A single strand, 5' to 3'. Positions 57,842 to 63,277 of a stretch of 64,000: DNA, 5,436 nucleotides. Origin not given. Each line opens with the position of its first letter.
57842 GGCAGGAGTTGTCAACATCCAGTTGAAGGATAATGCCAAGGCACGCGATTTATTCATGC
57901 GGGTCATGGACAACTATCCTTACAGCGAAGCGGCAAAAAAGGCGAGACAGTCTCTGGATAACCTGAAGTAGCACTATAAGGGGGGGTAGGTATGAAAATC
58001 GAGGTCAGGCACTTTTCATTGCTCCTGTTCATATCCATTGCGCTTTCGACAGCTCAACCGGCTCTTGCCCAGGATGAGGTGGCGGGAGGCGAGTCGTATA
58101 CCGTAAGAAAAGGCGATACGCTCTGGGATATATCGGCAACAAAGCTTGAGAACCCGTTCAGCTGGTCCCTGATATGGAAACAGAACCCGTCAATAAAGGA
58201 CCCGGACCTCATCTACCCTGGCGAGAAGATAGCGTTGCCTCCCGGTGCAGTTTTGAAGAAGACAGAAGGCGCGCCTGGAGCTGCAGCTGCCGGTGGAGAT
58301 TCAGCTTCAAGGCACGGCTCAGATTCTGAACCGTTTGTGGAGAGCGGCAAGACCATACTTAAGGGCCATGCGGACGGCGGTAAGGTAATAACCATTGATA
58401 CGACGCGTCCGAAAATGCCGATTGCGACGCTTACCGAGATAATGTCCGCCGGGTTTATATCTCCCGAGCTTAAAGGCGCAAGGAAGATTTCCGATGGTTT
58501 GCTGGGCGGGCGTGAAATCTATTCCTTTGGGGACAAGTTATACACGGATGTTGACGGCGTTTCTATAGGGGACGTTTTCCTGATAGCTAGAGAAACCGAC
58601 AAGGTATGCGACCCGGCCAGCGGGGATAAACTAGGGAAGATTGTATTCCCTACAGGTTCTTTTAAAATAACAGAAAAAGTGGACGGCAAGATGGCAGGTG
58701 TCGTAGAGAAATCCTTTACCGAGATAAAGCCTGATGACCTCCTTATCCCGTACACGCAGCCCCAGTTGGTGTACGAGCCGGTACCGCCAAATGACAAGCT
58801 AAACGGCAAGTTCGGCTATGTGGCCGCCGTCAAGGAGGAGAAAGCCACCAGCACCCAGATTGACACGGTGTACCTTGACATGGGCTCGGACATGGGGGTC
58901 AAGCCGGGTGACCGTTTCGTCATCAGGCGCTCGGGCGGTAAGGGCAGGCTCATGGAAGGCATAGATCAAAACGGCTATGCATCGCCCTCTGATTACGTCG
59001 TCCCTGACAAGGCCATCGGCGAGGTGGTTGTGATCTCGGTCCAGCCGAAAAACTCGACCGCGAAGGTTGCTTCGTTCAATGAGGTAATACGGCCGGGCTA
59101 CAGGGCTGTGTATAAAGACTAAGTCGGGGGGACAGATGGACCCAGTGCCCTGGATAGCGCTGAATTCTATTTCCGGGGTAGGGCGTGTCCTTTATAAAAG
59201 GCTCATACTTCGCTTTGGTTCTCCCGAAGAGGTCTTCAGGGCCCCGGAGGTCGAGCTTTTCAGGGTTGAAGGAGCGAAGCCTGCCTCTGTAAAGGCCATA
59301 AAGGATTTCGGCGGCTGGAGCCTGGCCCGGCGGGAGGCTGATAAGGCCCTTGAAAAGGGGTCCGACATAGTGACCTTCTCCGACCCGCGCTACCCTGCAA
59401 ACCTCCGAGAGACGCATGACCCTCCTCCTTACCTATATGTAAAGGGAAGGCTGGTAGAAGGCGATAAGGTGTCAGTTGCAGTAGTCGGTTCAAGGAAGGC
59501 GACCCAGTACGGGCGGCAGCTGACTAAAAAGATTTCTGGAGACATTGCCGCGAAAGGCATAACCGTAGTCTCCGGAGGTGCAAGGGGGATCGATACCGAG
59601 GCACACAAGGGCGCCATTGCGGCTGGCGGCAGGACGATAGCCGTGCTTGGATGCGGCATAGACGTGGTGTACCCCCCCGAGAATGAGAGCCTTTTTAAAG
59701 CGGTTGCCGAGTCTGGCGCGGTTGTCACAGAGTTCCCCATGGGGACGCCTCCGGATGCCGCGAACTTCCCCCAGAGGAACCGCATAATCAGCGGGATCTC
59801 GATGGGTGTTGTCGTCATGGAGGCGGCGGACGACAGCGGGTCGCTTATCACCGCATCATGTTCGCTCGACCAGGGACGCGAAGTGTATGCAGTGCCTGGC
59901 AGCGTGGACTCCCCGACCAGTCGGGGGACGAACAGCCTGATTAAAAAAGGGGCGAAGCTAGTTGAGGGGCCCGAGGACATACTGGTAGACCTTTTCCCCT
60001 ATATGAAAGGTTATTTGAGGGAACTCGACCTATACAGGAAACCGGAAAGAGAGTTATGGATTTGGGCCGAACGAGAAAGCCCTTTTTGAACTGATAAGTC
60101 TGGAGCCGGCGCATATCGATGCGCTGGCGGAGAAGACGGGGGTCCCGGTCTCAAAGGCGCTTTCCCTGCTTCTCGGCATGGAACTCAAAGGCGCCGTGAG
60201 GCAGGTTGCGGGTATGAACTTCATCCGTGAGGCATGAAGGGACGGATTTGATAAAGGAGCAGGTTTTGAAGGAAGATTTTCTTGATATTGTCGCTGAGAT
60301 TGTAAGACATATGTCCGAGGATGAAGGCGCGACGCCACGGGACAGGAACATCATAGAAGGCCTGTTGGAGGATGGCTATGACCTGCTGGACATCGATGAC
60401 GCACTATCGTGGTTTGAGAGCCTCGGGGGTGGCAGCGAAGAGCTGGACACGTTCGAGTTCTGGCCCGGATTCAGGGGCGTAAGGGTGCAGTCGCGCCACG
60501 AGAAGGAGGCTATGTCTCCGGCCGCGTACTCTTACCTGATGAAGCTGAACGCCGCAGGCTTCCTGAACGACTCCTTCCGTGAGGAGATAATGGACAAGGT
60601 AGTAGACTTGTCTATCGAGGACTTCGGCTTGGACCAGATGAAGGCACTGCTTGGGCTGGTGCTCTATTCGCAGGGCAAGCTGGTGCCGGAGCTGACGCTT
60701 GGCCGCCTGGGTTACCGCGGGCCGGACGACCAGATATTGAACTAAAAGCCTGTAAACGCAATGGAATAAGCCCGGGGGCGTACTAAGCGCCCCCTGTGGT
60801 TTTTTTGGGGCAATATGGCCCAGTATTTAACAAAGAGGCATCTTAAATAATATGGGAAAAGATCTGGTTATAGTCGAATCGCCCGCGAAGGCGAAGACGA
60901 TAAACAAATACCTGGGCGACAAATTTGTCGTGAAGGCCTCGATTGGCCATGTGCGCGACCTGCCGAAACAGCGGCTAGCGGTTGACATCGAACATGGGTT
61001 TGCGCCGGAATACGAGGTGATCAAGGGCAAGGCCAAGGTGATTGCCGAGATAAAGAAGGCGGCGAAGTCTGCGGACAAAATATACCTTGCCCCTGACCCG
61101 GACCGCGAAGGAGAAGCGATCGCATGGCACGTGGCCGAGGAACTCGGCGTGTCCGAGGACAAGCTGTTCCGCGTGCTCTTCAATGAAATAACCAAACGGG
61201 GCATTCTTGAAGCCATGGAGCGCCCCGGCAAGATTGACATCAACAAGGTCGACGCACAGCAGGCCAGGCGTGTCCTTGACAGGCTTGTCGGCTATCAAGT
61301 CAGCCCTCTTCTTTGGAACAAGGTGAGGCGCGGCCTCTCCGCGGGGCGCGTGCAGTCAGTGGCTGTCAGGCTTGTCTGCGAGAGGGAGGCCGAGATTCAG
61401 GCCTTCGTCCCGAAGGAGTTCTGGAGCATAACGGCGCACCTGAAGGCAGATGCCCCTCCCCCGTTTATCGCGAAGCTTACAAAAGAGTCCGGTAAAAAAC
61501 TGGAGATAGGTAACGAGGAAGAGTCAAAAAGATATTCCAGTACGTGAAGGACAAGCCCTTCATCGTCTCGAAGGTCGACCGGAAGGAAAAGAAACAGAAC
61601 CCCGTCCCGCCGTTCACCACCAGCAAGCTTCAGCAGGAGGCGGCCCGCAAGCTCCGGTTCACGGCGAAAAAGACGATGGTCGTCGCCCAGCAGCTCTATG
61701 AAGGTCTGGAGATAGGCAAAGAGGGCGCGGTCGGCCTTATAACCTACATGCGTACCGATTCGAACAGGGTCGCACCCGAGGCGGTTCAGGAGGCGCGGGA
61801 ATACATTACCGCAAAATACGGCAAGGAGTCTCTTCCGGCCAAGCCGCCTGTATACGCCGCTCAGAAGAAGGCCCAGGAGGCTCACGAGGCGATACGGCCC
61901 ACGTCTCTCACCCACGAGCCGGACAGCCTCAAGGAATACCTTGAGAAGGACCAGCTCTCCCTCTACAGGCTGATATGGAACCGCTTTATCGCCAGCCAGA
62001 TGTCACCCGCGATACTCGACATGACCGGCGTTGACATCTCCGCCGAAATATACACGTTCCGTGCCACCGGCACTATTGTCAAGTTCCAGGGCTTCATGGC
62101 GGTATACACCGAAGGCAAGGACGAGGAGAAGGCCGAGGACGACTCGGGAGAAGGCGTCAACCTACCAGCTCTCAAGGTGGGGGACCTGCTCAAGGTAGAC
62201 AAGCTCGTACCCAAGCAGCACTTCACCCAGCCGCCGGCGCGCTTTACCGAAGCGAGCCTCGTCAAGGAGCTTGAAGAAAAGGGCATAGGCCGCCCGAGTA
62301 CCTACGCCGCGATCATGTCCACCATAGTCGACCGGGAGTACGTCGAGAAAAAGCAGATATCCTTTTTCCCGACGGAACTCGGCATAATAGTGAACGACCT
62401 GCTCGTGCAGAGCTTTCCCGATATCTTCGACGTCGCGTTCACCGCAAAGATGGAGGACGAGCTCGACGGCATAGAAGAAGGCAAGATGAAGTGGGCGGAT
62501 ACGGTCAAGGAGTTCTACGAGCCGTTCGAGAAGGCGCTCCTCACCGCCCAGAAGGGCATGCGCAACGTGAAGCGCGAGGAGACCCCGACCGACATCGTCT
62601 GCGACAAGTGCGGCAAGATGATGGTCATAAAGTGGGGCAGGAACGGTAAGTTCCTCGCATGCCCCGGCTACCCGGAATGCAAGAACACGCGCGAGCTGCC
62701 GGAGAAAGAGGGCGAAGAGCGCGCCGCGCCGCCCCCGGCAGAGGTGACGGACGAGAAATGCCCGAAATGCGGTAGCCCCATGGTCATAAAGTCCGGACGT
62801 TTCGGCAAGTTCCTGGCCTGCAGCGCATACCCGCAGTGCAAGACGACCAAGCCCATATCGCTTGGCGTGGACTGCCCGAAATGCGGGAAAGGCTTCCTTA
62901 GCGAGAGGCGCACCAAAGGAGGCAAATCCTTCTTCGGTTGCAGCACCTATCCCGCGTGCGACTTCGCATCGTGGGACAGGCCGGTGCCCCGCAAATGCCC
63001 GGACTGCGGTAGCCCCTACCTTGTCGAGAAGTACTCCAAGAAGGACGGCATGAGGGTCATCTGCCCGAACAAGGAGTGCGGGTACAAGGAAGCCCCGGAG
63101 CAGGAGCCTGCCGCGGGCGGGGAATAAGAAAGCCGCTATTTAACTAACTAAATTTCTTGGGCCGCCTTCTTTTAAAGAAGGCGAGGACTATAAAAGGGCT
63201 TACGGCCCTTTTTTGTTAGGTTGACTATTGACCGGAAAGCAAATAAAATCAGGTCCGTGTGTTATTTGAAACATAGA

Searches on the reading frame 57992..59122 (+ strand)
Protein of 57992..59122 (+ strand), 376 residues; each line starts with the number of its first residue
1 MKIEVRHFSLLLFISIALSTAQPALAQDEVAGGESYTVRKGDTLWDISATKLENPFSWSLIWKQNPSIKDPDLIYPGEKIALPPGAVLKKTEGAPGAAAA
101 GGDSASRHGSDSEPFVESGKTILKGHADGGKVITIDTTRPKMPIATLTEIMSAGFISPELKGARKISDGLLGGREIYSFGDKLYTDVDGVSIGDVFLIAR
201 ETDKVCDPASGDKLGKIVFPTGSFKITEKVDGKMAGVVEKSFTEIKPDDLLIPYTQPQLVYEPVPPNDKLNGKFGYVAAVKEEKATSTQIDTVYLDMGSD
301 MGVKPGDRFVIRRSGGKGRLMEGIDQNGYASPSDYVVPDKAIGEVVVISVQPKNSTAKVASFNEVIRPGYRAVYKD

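Call 48: search_protein_families(library=pfam, proteins=[window:57992-59122:+], max_evalue=0.00001)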
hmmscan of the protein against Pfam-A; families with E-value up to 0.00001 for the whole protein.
window:57992-59122:+ (376 aa): 1 family
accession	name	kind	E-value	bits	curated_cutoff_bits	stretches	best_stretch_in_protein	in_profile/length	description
PF01476.26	LysM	-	4.3e-09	36.6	20.9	1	36-83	1-43/43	LysM domain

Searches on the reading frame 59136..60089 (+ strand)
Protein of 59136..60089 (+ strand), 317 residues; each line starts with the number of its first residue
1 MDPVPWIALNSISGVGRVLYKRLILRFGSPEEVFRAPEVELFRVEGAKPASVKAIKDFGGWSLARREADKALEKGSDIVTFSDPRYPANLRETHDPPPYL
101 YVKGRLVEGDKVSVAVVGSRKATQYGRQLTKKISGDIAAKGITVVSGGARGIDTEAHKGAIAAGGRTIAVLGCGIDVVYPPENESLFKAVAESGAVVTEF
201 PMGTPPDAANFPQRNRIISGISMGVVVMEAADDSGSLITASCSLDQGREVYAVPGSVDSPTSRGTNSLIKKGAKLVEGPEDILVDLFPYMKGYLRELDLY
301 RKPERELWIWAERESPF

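Call 49: search_protein_families(library=pfam, proteins=[window:59136-60089:+], max_evalue=0.00001)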
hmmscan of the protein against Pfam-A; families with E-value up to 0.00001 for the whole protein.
window:59136-60089:+ (317 aa): 2 families
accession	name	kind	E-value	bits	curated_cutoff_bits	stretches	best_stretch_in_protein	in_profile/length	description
PF02481.21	DNA_processg_A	-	1.9e-78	262.9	29.6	1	74-276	5-210/212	DNA recombination-mediator protein A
PF18306.6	LDcluster4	-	3.6e-06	27.1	26.3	1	111-171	1-62/151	SLOG cluster4 family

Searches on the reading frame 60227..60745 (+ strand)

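Call 49: search_protein_families(library=pfam, proteins=[window:60227-60745:+], max_evalue=0.00001)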
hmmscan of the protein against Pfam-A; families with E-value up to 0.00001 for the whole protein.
window:60227-60745:+ (172 aa): 1 family
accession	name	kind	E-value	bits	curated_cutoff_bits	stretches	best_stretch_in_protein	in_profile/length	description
PF04361.18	DUF494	-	2.9e-18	66.6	22.6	1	28-151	11-132/153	Protein of unknown function (DUF494)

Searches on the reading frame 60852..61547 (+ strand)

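Call 49: search_protein_families(library=pfam, proteins=[window:60852-61547:+], max_evalue=0.00001)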
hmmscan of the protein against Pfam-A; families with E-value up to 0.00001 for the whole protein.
window:60852-61547:+ (231 aa): 2 families
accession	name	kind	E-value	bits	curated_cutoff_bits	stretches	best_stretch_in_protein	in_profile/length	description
PF01131.25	Topoisom_bac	-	1.3e-26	94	35.1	1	128-225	2-96/411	DNA topoisomerase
PF01751.28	Toprim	-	6.2e-23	81.2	23.1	1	5-113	2-96/96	Toprim domain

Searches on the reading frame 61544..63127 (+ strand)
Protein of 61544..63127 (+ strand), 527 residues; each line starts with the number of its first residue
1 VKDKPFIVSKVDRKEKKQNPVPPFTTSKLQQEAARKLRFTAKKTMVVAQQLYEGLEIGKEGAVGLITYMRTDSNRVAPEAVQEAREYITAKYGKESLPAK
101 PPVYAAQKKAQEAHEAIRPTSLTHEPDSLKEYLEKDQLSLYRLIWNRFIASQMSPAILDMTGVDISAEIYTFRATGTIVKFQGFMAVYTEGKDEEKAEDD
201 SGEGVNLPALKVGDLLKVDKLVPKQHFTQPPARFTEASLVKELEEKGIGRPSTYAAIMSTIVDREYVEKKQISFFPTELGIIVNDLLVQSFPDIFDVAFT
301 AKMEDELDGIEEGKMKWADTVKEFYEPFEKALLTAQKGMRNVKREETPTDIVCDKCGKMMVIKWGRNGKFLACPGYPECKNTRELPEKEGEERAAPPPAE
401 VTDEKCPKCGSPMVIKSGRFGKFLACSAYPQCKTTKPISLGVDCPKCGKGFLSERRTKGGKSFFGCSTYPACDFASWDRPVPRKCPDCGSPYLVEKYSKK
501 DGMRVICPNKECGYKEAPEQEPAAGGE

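Call 49: search_protein_families(library=pfam, proteins=[window:61544-63127:+], max_evalue=0.00001)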
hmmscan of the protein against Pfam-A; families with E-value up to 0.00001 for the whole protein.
window:61544-63127:+ (527 aa): 3 families
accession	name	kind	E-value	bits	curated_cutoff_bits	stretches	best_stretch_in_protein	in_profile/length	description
PF01131.25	Topoisom_bac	-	3.9e-97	326.3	35.1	1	4-321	106-410/411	DNA topoisomerase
PF01396.24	Zn_ribbon_Top1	-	7.6e-43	144.5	32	3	403-438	1-36/39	Topoisomerase DNA binding C4 zinc finger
PF13408.12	Zn_ribbon_recom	-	4.8e-08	33.7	25.3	0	351-383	6-33/58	Recombinase zinc beta ribbon domain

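Call 72: find_homologous_proteins(query=window:61544-63127:+, max_evalue=1e-20)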
Query window:61544-63127:+ (527 aa): 8000 proteins with E <= 1e-20 among 8000 candidates; the best 120 are listed.
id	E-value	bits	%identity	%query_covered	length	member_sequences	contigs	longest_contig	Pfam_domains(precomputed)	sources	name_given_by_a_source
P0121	0.0e+0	1209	100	100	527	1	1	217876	PF01396.25,PF01131.26,PF13408.13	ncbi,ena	-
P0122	0.0e+0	1156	95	100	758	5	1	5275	PF01396.25,PF01131.26,PF13408.13,PF01751.29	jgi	jgi:DNA topoisomerase-1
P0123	0.0e+0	1146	94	100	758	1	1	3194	PF01396.25,PF01131.26,PF01751.29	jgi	jgi:DNA topoisomerase-1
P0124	0.0e+0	1027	82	100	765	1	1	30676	PF01396.25,PF01131.26,PF13408.13,PF01751.29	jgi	jgi:DNA topoisomerase-1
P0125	7.3e-296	1000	81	100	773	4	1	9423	PF01396.25,PF01131.26,PF13408.13,PF01751.29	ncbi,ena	-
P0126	8.9e-293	990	81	99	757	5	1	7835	PF01396.25,PF01131.26,PF13408.13,PF01751.29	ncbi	ncbi:MAG TPA: type I DNA topoisomerase, partial [Nitrospirota bacterium]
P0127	1.3e-292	990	81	98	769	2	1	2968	PF01396.25,PF01131.26,PF13408.13,PF01751.29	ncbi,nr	ncbi:MAG TPA: type I DNA topoisomerase [Nitrospirota bacterium]|nr:type I DNA topoisomerase [Nitrosp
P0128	6.8e-291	984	81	99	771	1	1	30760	PF01396.25,PF01131.26,PF01751.29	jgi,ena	-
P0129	3.1e-285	965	80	100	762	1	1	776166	PF01396.25,PF01131.26,PF13408.13,PF01751.29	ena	-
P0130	4.7e-285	965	79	98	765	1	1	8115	PF01396.25,PF01131.26,PF13408.13,PF01751.29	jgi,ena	-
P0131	3.4e-284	962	79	100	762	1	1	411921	PF01396.25,PF01131.26,PF13408.13,PF01751.29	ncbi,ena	-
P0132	3.5e-284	962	79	100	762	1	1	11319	PF01396.25,PF01131.26,PF13408.13,PF01751.29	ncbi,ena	-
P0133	2.3e-283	959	78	100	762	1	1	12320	PF01396.25,PF01131.26,PF13408.13,PF01751.29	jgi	jgi:DNA topoisomerase I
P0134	4.4e-283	958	79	100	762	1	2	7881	PF01396.25,PF01131.26,PF13408.13,PF01751.29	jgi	jgi:DNA topoisomerase-1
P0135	1.3e-282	957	79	100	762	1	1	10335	PF01396.25,PF01131.26,PF13408.13,PF01751.29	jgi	jgi:DNA topoisomerase I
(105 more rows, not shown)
